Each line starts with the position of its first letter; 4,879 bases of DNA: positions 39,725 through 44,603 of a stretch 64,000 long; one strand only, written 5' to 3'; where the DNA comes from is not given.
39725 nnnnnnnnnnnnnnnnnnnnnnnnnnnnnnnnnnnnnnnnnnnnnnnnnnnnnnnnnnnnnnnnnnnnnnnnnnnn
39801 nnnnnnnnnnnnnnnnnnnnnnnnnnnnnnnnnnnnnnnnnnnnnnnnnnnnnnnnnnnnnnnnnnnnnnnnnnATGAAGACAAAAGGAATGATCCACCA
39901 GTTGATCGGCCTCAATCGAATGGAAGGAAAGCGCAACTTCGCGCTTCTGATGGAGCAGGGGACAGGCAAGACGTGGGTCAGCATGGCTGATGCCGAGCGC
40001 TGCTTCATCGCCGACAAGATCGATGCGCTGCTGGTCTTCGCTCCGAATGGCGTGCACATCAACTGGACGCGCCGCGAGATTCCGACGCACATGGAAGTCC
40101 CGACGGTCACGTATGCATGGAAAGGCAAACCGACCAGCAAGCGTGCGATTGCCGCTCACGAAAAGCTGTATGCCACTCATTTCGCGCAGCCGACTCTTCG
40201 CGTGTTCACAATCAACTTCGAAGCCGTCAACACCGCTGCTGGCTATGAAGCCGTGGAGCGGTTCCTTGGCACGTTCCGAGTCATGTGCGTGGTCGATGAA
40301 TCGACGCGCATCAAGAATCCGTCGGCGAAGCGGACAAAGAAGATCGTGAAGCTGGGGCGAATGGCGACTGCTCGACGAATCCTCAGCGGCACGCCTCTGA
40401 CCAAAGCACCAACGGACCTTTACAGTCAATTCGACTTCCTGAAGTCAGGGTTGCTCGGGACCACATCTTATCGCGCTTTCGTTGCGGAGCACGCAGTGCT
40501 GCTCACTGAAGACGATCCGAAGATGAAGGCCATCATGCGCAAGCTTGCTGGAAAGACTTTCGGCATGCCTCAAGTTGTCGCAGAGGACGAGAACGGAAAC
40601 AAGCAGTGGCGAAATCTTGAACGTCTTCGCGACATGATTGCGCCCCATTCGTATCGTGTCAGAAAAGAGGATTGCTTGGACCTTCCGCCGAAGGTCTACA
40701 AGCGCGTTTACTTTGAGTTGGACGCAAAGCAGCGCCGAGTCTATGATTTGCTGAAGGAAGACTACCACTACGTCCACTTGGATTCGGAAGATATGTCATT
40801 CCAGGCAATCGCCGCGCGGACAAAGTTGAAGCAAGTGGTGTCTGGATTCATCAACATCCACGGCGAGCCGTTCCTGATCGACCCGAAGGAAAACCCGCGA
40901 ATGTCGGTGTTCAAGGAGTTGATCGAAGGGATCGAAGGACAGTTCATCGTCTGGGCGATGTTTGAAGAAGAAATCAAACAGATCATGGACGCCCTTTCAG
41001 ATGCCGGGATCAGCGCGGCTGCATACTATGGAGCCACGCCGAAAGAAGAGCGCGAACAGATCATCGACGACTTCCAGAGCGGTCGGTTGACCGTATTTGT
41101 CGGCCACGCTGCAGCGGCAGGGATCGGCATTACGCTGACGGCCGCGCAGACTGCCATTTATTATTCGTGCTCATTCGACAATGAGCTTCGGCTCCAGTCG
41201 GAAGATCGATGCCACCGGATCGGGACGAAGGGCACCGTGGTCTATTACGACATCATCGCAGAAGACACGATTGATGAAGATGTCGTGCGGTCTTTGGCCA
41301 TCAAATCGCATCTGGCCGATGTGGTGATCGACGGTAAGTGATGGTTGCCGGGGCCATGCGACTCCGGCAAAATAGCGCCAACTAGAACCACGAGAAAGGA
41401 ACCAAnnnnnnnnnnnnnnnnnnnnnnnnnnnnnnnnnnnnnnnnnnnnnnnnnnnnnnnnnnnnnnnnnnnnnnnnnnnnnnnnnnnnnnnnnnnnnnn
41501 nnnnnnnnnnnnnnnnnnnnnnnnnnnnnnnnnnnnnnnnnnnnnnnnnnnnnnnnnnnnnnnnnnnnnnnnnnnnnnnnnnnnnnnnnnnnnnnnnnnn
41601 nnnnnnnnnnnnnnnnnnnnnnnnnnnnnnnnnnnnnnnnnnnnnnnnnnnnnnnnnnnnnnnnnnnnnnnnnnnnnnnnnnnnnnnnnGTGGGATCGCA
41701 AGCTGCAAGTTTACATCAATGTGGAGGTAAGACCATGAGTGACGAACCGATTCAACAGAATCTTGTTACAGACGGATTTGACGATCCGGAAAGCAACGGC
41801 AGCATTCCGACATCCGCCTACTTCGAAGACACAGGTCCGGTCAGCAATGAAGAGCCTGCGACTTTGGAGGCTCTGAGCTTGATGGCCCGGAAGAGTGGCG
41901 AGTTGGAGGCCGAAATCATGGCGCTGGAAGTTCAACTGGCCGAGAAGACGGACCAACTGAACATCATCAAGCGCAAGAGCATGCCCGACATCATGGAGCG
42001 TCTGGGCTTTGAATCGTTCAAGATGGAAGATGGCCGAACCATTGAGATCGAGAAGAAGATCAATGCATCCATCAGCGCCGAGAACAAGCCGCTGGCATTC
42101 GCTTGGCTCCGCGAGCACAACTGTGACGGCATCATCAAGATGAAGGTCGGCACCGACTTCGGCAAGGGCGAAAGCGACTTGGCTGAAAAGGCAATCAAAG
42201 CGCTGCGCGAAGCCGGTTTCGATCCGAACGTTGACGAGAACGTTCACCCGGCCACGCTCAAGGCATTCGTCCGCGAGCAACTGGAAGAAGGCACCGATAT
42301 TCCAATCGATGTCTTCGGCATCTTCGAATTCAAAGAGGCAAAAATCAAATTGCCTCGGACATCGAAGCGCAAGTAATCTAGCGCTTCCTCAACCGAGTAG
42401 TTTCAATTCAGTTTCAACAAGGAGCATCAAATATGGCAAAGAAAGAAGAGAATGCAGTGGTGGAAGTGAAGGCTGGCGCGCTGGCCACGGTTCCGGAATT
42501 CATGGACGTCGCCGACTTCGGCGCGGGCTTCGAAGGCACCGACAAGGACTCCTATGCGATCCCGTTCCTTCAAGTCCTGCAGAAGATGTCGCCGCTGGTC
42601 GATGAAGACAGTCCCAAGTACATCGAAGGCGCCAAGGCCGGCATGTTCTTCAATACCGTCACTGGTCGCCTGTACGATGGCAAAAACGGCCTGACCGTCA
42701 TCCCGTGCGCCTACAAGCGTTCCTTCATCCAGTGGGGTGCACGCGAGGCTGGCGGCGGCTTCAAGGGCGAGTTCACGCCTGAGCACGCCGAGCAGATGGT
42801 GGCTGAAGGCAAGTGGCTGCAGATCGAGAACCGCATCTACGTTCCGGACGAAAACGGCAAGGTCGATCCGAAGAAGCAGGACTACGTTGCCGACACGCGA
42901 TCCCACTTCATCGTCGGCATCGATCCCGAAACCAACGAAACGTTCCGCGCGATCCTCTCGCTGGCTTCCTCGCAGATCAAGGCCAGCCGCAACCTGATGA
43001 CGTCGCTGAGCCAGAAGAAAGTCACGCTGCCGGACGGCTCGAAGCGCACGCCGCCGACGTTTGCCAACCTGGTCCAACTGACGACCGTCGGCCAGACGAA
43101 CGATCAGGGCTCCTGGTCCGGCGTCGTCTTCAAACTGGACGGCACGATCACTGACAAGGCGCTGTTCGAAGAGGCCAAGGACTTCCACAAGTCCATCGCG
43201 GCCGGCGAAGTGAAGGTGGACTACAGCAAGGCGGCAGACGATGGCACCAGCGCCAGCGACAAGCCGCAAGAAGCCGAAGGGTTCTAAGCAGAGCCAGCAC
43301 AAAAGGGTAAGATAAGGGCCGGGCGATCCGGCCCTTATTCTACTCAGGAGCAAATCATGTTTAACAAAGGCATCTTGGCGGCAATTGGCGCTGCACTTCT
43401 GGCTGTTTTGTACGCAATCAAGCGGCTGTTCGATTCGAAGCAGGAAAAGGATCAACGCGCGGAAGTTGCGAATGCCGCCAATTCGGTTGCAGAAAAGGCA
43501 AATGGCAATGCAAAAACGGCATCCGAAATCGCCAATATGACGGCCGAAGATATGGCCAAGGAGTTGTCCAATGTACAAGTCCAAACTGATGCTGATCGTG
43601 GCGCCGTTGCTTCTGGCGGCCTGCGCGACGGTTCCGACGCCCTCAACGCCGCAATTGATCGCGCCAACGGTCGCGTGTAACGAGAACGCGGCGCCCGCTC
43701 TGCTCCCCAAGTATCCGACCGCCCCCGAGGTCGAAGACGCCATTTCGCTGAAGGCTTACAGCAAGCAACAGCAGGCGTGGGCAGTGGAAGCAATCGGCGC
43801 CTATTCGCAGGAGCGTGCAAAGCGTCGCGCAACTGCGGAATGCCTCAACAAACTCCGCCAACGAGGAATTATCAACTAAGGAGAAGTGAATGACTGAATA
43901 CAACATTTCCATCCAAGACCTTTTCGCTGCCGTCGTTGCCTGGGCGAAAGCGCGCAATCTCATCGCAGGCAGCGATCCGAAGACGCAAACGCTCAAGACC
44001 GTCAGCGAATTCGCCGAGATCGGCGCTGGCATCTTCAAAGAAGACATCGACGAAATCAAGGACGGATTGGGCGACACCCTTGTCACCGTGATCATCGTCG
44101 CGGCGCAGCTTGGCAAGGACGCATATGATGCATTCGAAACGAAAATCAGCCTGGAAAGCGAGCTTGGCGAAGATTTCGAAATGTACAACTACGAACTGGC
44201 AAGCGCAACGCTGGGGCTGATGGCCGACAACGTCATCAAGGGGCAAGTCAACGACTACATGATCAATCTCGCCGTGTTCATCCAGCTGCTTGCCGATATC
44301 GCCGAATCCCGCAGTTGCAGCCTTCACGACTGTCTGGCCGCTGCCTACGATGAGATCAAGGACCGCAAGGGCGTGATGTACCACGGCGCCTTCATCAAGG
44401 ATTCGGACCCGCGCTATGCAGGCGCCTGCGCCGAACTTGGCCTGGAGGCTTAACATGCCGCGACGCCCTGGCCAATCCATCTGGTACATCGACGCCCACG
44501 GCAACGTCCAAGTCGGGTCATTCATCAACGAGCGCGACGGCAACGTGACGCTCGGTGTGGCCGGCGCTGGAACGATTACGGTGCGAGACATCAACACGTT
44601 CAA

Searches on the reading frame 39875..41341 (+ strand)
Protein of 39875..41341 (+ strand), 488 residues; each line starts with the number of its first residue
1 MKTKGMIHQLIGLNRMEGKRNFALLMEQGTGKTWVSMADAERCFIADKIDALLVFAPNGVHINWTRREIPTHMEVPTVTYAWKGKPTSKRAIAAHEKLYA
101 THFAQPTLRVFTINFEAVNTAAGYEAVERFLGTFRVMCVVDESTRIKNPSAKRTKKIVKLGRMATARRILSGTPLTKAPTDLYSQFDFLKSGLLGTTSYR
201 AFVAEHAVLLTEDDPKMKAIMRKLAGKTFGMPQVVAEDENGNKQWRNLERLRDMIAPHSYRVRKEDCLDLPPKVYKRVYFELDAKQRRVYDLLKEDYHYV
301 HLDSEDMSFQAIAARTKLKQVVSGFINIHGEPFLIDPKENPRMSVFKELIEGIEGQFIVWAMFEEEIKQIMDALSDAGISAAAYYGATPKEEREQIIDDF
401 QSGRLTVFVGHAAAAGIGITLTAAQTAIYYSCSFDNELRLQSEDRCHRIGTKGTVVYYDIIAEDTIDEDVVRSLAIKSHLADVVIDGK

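Call 84: search_protein_families(library=phrogs, proteins=[window:39875-41341:+], max_evalue=0.00001)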
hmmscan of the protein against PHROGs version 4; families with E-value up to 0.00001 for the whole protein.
window:39875-41341:+ (488 aa): 4 families
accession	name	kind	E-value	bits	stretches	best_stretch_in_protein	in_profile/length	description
phrog_62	-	DNA, RNA and nucleotide metabolism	1.7e-116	391.5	1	1-487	693-1135/1881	DNA helicase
phrog_29996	-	unknown function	4e-15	55.9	1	248-485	918-1164/1189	-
phrog_16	-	DNA, RNA and nucleotide metabolism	8.7e-14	51.7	1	340-462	472-600/986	DNA helicase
phrog_11354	-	unknown function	2.1e-10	41.3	1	390-479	9-99/116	-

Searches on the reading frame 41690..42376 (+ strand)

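Call 85: search_protein_families(library=phrogs, proteins=[window:41690-42376:+], max_evalue=0.00001)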
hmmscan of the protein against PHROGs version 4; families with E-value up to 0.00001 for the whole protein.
window:41690-42376:+ (228 aa): 1 family
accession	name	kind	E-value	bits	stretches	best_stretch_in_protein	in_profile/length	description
phrog_2378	-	unknown function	2.2e-56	191.6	1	43-223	9-188/189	-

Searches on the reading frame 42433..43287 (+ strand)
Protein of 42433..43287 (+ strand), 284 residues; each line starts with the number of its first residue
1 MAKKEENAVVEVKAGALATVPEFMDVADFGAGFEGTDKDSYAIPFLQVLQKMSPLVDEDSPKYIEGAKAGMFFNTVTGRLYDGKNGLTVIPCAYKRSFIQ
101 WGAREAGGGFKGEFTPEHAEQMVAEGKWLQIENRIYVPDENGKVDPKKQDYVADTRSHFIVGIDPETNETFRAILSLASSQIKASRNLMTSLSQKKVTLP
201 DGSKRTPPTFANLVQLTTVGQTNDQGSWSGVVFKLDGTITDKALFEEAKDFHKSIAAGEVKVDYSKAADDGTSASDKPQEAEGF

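Call 85: search_protein_families(library=phrogs, proteins=[window:42433-43287:+], max_evalue=0.00001)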
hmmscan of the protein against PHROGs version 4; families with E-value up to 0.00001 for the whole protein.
window:42433-43287:+ (284 aa): 1 family
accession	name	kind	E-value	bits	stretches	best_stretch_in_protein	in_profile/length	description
phrog_2402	-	unknown function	5.4e-103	345.5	1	3-278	11-283/292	-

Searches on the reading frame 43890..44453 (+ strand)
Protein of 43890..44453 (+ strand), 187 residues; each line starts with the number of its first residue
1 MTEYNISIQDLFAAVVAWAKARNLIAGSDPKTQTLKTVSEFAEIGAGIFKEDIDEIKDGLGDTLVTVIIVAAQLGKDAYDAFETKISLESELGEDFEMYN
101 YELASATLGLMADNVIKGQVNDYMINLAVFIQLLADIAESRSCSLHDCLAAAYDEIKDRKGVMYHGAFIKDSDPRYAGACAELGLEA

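Call 85: search_protein_families(library=phrogs, proteins=[window:43890-44453:+], max_evalue=0.00001)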
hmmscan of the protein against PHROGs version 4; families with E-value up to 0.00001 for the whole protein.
window:43890-44453:+ (187 aa): 7 families
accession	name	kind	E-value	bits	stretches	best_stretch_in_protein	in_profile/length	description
phrog_1992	-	other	1.1e-52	180.5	1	4-183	88-262/293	MazG-like pyrophosphatase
phrog_715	-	other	4.3e-30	105.5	1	6-173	4-118/123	MazG-like pyrophosphatase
phrog_1994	-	DNA, RNA and nucleotide metabolism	3.1e-21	77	2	5-83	64-146/170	DNA binding protein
phrog_7855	-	other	7.5e-21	76.1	2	7-83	104-180/291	mazG nucleotide pyrophosphohydrolase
phrog_28554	-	other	1e-17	65.6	2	5-83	132-209/236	MazG-like pyrophosphatase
phrog_14652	-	DNA, RNA and nucleotide metabolism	8.7e-16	59.1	1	8-74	161-226/261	DNA binding protein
phrog_31057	-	unknown function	4e-08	33.8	1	10-173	134-303/309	-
